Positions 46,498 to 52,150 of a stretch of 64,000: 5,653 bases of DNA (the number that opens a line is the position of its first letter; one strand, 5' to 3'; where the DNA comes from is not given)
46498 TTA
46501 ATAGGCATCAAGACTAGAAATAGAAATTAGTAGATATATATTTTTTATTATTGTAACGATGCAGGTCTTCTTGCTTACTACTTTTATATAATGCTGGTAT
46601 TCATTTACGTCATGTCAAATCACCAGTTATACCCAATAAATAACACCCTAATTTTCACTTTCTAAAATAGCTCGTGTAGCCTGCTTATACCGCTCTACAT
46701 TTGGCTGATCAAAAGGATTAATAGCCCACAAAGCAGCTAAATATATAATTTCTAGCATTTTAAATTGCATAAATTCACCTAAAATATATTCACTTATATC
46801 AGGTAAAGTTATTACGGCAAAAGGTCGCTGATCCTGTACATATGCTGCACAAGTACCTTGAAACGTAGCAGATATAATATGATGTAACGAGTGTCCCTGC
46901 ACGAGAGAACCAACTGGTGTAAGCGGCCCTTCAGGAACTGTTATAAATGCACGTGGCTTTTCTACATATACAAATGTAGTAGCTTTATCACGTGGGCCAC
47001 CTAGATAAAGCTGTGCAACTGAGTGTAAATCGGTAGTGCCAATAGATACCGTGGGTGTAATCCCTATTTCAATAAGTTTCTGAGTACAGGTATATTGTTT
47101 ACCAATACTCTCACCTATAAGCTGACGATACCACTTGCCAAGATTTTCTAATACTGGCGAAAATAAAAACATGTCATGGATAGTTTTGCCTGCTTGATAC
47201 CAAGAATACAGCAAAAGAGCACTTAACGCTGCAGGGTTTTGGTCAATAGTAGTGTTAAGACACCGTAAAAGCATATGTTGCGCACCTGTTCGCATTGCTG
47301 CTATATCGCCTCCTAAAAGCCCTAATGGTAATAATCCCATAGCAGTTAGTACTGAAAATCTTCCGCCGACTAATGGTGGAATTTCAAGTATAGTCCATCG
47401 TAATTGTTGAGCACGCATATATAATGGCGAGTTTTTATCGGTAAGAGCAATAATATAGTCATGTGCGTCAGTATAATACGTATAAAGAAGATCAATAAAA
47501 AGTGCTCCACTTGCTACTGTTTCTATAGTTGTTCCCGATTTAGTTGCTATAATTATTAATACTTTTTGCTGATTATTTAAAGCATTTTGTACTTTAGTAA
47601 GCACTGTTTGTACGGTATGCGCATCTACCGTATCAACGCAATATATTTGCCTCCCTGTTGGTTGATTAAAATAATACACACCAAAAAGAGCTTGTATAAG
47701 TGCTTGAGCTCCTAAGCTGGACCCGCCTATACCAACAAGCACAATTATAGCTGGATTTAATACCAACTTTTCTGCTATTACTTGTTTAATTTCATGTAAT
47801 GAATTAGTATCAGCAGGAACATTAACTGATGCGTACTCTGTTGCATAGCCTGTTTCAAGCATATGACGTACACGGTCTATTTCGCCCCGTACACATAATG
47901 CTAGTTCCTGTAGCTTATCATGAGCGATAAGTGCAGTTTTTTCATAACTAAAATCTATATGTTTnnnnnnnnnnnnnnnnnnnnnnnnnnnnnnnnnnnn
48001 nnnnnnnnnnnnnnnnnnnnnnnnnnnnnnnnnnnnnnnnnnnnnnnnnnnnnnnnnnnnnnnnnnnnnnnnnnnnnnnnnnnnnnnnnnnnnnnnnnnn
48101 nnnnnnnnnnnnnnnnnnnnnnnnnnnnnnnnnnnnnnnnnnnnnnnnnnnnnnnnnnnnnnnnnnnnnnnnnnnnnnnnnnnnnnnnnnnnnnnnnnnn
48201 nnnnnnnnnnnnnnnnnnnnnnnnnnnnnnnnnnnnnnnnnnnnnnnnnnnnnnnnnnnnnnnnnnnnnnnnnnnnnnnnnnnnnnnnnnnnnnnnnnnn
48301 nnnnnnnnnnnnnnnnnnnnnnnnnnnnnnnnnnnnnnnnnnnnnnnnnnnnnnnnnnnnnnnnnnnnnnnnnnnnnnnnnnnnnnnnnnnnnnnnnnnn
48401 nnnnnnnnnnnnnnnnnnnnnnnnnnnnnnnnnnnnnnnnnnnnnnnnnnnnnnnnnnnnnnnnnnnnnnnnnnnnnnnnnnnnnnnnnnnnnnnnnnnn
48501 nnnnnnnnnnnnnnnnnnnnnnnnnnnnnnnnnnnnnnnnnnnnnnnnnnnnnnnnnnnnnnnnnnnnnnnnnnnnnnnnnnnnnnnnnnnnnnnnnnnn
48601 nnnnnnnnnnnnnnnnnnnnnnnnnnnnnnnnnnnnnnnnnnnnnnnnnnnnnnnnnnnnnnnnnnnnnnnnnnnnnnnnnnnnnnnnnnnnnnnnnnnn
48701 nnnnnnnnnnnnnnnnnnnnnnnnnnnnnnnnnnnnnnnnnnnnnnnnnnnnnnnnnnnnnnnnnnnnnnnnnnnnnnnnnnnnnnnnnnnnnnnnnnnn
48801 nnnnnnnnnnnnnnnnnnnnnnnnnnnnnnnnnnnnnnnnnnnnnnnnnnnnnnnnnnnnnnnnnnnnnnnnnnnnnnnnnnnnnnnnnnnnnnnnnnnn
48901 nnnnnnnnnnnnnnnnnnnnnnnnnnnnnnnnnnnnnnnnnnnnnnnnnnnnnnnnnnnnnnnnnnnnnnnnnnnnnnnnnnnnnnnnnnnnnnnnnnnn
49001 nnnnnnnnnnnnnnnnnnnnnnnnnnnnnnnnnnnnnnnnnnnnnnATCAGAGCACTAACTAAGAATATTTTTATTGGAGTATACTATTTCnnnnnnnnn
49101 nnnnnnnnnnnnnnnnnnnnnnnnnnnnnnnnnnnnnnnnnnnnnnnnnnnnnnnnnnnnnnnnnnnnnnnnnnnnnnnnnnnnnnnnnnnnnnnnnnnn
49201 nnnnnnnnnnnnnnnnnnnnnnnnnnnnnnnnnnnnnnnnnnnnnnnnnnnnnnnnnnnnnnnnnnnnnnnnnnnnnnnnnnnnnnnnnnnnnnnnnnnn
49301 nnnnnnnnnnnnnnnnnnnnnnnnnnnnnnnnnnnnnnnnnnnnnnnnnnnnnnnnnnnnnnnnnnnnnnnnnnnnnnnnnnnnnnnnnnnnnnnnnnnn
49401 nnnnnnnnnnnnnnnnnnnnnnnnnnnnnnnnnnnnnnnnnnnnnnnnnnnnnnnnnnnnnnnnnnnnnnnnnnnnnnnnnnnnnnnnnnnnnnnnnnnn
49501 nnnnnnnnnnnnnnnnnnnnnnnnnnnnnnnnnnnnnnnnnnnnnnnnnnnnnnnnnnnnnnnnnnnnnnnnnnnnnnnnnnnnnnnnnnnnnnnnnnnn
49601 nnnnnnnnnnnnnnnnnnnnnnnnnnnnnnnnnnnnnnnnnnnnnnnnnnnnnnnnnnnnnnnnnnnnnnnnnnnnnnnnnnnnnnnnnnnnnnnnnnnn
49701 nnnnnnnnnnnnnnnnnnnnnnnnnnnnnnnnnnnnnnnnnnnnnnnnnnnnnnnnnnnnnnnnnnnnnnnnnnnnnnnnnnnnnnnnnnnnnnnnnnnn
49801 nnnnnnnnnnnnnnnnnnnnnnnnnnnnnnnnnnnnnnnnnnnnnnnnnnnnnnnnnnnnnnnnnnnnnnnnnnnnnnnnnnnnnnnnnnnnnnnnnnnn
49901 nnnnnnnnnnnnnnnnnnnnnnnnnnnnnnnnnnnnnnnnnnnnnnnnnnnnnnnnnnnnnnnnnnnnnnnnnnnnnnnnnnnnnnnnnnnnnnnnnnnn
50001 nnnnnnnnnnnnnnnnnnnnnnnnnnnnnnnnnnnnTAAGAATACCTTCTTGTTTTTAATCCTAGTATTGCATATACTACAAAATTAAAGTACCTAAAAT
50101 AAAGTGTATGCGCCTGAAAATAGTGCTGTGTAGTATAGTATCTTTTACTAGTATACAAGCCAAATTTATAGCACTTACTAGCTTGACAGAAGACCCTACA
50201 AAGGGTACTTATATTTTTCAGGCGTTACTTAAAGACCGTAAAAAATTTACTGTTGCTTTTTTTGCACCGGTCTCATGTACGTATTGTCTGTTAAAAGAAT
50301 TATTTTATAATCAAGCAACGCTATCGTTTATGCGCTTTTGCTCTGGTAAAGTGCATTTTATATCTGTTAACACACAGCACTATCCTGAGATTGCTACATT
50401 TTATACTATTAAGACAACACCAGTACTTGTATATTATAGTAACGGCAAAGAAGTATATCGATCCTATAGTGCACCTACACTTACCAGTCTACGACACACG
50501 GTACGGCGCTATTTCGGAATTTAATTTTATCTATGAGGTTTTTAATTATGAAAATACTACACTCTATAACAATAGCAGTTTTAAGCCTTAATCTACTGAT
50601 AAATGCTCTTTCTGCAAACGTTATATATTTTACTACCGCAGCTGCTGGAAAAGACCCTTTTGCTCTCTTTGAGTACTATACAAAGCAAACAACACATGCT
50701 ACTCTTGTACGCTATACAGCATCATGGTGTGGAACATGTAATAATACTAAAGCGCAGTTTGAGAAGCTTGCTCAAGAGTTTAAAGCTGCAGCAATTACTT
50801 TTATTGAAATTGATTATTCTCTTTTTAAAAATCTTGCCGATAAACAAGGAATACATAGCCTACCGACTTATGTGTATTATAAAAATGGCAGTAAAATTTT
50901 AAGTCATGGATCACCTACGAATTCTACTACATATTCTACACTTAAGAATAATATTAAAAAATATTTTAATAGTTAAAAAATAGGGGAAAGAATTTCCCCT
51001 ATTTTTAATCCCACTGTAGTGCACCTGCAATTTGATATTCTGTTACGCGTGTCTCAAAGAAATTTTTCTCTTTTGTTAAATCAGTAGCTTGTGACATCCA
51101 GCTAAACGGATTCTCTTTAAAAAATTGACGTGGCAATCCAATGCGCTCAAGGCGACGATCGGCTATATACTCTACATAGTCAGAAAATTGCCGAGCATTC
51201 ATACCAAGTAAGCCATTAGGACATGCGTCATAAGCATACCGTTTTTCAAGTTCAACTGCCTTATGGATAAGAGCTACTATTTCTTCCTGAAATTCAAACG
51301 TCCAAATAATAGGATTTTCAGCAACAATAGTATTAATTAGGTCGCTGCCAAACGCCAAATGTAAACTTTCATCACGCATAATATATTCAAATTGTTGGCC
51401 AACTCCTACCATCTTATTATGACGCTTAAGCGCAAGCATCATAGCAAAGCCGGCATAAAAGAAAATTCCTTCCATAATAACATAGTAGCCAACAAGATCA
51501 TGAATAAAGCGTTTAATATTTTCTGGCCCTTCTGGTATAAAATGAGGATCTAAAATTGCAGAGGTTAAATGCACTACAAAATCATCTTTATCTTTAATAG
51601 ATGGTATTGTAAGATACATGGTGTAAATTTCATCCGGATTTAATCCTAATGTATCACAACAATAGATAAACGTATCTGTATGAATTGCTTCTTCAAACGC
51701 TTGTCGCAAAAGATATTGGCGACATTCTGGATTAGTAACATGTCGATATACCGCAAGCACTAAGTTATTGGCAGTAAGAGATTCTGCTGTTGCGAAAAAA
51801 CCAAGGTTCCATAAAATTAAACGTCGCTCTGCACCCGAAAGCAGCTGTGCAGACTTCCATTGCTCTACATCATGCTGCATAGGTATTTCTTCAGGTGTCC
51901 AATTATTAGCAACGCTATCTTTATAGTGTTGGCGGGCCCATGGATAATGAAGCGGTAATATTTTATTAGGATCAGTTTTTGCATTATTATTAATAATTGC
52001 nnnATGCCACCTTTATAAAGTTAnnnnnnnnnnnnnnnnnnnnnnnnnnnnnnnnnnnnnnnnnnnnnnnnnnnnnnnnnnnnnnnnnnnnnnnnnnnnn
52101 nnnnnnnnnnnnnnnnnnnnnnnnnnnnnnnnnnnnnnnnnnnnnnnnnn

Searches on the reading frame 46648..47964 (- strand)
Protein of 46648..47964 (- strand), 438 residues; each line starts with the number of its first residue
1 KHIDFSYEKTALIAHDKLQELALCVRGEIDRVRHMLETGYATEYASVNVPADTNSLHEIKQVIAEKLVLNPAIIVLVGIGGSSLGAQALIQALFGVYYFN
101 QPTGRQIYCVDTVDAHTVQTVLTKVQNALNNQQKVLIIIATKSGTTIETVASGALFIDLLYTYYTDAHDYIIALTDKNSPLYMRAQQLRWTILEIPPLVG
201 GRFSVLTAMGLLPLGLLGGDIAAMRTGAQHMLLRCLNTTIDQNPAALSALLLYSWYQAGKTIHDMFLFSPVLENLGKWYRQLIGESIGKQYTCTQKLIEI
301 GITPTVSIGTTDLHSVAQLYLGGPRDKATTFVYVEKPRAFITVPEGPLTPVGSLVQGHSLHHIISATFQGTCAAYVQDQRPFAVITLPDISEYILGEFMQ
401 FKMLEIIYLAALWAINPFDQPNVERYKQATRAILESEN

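Call 56: search_protein_families(library=pfam, proteins=[window:46648-47964:-], max_evalue=0.00001)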
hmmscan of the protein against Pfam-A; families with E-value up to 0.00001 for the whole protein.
window:46648-47964:- (438 aa): 1 family
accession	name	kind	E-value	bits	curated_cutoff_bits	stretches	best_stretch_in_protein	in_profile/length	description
PF00342.24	PGI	-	7.8e-24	84.6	22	1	74-435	99-467/486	Phosphoglucose isomerase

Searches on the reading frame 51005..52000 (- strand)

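Call 56: search_protein_families(library=pfam, proteins=[window:51005-52000:-], max_evalue=0.00001)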
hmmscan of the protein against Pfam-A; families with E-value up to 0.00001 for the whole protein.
window:51005-52000:- (331 aa): 1 family
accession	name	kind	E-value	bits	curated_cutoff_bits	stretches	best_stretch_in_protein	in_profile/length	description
PF00268.27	Ribonuc_red_sm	-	9.3e-87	291.4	33.6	1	13-298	3-281/281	Ribonucleotide reductase, small chain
